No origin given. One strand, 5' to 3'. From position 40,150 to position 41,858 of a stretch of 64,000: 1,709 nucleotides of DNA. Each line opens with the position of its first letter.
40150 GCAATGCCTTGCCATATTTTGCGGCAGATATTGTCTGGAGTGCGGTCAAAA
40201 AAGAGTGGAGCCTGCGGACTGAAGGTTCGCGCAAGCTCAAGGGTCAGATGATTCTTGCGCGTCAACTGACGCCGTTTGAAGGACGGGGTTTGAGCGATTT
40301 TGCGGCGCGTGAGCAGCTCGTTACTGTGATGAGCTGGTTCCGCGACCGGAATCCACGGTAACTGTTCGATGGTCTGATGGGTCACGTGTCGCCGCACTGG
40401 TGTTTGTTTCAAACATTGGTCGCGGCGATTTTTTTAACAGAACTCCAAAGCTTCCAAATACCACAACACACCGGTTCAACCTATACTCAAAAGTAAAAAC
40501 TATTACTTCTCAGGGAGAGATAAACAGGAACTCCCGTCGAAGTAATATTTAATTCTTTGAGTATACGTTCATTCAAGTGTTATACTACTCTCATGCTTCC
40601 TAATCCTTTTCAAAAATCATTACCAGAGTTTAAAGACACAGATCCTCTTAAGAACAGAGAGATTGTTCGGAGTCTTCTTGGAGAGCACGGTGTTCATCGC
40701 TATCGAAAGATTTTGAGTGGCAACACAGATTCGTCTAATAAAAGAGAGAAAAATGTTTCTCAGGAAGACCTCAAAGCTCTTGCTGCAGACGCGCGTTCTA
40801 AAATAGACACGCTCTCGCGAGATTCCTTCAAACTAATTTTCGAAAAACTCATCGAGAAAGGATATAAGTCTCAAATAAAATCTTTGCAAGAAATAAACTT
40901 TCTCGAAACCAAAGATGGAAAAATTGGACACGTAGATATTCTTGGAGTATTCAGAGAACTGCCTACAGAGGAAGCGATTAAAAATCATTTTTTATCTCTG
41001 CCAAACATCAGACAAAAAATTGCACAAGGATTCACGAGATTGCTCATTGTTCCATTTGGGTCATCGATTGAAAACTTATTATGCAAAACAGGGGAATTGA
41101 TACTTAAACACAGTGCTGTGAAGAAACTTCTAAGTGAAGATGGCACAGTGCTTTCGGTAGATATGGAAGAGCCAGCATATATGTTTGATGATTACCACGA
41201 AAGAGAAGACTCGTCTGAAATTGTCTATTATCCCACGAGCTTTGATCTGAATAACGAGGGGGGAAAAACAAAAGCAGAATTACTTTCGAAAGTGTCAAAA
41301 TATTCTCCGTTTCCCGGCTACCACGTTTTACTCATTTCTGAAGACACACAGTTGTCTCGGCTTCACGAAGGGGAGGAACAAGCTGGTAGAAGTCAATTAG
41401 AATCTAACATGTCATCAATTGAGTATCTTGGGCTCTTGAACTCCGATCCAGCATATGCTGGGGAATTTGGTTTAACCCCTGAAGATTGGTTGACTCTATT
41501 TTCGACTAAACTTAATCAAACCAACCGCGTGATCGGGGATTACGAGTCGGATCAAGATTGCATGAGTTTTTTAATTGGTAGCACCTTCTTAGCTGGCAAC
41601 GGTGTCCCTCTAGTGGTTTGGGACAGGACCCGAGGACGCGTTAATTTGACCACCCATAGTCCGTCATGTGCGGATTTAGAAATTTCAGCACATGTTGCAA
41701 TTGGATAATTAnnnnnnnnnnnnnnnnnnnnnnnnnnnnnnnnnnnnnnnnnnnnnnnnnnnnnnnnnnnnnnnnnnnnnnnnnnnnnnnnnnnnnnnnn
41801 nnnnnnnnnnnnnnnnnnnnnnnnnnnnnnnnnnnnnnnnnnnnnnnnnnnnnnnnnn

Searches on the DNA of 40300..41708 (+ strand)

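Call 40: search_rna_families(source=window, start=40300, end=40700, threshold=evalue, max_evalue=10)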
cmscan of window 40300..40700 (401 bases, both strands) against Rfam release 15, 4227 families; matches with E-value up to 10: 8.
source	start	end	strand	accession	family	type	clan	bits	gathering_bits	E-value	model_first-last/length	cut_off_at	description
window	40538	40637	+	RF02120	FTX_2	Gene; lncRNA;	-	17.4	48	0.56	1-97/97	no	FTX transcript, XIST regulator conserved region 2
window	40500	40567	-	RF02814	Sso133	Gene; sRNA;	-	17.4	44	0.77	1-73/73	no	Sulfolobus sRNA133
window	40556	40613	-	RF01288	snoR31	Gene; snRNA; snoRNA; CD-box;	-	17.3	44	4.1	1-93/93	no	Small nucleolar RNA snoR31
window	40475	40550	-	RF02719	sca_ncR20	Gene; snRNA; snoRNA; scaRNA;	-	16.1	127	8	1-104/104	no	Small Cajal body specific RNA ncR20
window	40484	40525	-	RF01341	CRISPR-DR30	Gene; CRISPR;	-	14.1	50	6.8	1-38/38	no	CRISPR RNA direct repeat element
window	40631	40676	-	RF01538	TB11Cs3H1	Gene; snRNA; snoRNA; HACA-box;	-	13.5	50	7.1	1-72/72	no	Trypanosomatid snoRNA TB11Cs3H1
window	40478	40570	-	RF04139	MIR841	Gene; miRNA;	-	12.6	200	6.8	1-212/212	no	MIR841 microRNA precursor family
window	40411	40473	-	RF01120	sR33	Gene; snRNA; snoRNA; CD-box;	-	11.5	37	7.8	1-55/55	no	Small nucleolar RNA sR33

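Call 74: search_rna_families(source=L007, start=5380, end=5700, threshold=evalue, max_evalue=5)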
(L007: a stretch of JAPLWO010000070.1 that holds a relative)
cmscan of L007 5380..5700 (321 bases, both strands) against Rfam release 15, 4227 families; matches with E-value up to 5: 1.
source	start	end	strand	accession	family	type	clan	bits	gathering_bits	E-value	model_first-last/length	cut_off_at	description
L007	5657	5696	-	RF01977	HOTAIRM1_3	Gene; lncRNA;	-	11.5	37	2.1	1-59/59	no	HOX antisense intergenic RNA myeloid 1 conserved region 3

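Call 75: search_rna_families(source=L055, start=2120, end=2400, threshold=evalue, max_evalue=5)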
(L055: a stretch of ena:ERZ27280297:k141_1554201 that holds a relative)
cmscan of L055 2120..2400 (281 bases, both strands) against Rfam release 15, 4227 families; matches with E-value up to 5: 1.
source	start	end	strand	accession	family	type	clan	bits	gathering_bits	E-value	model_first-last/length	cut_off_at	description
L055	2308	2400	+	RF02120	FTX_2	Gene; lncRNA;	-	18.5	48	0.22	1-94/97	3'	FTX transcript, XIST regulator conserved region 2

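Call 79: build_rna_model(alignment_id=A3)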
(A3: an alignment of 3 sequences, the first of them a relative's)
Model R1 built from alignment A3 (3 sequences, 127 columns); structure: RNAalifold consensus.
model positions 125; base pairs 40; branch points 1; effective number of sequences 0.86; information 0.59 bits per position. Calibrated on 0.2 Mb of random sequence (short: E-values are rough).
structure used (alignment columns):
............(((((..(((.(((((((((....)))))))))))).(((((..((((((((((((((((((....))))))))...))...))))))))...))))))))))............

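Call 81: search_with_rna_model(model_id=R1, sources=[window, L001, L004, L005, L006, L007, L008, L009, L010, L011, L012, L013, L014, L015, L016, L017, L018, L019, L020, L021, L022, L023, L024, L025, L026, L027, L028, L029, L030, L031, L032, L033, L034, L035, L036, L037, L038, L039, L040, L041, L042, L043, L044, L045, L046, L047, L048, L049, L050, L051, L052, L053, L054, L055, L057, L058, L059, L060, L062, L065], max_evalue=1, show_alignments=6)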
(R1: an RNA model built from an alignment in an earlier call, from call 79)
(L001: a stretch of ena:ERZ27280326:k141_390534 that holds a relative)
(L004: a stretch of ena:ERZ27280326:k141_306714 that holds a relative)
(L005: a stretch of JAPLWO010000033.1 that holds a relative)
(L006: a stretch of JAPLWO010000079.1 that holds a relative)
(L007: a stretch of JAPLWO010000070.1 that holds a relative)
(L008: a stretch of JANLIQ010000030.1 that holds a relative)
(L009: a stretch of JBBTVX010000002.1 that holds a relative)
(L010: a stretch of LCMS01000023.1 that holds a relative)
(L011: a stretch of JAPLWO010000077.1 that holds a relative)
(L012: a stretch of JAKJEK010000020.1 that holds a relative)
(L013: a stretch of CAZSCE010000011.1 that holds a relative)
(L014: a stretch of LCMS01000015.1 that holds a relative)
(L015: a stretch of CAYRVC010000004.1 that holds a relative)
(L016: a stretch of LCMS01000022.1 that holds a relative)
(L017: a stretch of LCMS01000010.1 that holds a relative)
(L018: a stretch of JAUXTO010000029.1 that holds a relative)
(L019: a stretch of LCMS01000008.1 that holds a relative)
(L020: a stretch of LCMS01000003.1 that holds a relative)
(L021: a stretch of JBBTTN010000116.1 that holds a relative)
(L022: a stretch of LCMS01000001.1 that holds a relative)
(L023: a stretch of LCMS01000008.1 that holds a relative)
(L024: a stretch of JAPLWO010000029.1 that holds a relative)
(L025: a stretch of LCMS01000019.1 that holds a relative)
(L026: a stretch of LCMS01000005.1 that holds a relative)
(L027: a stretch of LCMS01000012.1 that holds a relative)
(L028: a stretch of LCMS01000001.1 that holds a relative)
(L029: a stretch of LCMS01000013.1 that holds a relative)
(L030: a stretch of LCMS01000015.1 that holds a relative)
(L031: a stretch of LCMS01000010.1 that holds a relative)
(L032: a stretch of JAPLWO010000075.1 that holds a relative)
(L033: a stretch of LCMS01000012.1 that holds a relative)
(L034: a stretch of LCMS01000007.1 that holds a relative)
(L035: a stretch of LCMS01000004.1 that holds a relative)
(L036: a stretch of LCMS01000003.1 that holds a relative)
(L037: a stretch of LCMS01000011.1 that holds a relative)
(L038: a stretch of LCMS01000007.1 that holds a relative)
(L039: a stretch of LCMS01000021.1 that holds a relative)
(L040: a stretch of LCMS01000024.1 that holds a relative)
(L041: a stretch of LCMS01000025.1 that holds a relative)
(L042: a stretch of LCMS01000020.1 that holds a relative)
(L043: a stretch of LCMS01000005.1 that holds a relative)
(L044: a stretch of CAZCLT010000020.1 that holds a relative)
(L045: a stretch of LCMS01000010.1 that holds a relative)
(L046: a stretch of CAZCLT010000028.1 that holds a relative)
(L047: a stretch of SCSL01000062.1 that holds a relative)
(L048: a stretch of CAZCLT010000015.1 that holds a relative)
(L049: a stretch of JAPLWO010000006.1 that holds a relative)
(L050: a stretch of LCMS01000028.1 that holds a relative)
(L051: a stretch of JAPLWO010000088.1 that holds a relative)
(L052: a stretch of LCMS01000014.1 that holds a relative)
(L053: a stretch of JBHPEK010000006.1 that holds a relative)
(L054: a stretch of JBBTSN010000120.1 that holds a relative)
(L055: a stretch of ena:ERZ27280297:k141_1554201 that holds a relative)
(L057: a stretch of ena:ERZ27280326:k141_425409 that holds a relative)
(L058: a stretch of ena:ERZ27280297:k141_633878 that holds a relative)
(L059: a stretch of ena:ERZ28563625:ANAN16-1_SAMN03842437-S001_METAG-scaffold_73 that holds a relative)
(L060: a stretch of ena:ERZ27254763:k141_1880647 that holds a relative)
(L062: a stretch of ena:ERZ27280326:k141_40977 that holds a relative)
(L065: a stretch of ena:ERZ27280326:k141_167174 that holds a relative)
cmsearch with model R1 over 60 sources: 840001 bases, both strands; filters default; matches with E-value up to 1: 4.
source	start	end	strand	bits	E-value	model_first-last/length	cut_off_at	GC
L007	5476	5600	+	148.7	7.4e-40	1-125/125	no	0.56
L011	4212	4336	+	145.7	5.6e-39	1-125/125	no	0.57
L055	2194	2316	+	126.9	1.6e-33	1-125/125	no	0.58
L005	3309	3435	+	73.6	4e-18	1-125/125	no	0.61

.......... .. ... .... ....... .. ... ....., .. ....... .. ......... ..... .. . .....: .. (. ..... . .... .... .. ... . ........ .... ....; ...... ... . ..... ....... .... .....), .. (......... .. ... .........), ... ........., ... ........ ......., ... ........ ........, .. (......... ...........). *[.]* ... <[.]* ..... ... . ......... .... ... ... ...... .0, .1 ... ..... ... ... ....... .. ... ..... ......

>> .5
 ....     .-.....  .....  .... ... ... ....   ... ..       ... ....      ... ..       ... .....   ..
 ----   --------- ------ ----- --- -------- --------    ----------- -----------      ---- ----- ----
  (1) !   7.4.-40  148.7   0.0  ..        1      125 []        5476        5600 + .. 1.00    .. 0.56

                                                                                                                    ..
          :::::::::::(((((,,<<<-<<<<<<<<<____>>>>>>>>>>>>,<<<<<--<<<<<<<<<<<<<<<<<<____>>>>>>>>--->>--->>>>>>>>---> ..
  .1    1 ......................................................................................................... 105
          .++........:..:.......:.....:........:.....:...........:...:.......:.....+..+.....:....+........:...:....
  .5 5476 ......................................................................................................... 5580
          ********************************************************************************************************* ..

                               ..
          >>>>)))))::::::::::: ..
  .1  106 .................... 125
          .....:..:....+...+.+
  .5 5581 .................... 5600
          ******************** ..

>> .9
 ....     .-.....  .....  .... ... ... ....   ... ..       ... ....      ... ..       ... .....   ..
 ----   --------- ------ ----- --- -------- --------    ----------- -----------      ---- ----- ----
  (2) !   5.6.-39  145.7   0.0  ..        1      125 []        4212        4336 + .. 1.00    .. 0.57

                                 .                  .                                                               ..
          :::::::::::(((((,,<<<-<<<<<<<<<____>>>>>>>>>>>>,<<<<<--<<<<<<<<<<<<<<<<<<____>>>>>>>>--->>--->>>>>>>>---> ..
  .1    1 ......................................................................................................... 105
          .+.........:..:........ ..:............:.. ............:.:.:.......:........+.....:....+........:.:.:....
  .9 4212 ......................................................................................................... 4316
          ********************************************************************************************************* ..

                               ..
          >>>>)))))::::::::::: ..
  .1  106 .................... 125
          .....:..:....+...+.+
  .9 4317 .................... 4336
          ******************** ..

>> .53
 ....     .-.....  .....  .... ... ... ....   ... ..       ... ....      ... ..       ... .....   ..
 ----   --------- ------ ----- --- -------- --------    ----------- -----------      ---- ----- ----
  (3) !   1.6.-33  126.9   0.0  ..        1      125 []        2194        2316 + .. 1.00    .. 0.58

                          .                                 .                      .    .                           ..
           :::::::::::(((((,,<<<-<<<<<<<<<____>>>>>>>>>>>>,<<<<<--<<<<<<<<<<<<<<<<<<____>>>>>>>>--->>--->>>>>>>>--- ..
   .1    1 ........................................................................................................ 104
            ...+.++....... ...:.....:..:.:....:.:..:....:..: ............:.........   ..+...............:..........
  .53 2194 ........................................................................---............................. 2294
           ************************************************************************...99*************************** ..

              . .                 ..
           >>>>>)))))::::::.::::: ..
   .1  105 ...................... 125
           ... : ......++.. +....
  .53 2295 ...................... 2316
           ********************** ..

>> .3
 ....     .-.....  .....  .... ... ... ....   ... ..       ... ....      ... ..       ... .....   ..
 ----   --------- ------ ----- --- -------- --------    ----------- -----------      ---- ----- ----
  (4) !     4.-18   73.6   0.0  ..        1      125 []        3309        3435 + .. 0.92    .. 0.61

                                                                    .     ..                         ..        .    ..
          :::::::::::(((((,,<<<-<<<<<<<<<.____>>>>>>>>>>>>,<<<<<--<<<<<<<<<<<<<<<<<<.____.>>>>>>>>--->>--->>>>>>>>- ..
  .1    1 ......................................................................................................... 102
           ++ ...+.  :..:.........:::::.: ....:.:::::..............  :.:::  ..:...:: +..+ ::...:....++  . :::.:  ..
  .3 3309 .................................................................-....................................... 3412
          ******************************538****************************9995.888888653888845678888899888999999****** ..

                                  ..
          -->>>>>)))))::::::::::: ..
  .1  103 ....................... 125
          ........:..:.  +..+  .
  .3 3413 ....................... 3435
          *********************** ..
